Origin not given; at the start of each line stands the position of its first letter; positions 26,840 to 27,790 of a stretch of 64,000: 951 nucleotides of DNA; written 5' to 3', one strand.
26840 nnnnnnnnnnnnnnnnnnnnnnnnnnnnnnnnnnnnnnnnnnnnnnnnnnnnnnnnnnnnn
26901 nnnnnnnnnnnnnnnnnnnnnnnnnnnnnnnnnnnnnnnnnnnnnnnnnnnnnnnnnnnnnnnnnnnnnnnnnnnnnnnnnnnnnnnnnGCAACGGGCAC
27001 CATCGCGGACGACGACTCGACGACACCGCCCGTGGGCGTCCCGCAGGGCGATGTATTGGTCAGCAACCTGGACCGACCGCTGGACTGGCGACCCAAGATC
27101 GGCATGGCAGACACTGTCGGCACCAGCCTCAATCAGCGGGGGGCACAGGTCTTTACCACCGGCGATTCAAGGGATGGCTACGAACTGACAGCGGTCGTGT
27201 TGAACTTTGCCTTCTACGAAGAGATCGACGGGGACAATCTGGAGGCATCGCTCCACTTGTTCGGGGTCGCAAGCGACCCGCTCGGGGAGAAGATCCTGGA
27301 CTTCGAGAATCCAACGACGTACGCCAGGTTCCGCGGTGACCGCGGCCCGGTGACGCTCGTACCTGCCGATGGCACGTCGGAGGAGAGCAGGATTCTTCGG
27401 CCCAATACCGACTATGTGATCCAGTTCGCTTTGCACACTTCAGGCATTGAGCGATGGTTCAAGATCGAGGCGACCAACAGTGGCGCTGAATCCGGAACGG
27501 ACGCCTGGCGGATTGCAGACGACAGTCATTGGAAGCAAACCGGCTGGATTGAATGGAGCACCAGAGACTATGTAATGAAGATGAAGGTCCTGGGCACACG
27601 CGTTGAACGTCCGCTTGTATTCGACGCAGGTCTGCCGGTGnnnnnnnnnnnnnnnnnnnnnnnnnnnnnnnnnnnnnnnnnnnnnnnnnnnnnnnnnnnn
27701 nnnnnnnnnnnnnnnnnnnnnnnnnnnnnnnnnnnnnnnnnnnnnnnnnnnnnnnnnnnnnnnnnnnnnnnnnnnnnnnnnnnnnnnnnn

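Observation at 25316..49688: Array of four tandem giant modular surface-protein genes (~24 kb)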

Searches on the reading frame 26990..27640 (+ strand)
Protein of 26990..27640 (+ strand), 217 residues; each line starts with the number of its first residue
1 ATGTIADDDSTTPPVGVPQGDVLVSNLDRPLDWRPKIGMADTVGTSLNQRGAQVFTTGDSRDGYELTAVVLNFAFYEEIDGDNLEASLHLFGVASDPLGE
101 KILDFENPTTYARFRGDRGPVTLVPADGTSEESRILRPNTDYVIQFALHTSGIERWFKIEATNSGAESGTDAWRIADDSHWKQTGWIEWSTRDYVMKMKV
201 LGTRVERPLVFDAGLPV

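Call 47: search_protein_families(library=pfam, proteins=[window:26990-27640:+], max_evalue=10)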
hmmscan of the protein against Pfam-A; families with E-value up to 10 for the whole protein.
window:26990-27640:+ (217 aa): 0 families

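Call 48: search_protein_families(library=ncbifam, proteins=[window:26990-27640:+], max_evalue=10)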
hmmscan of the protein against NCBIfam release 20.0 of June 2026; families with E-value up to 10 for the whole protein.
window:26990-27640:+ (217 aa): 1 family
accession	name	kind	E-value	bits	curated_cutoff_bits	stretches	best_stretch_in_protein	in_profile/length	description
NF041539.1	choice_anch_R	domain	1.6e-12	47.6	30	1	43-203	12-155/155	choice-of-anchor R domain-containing protein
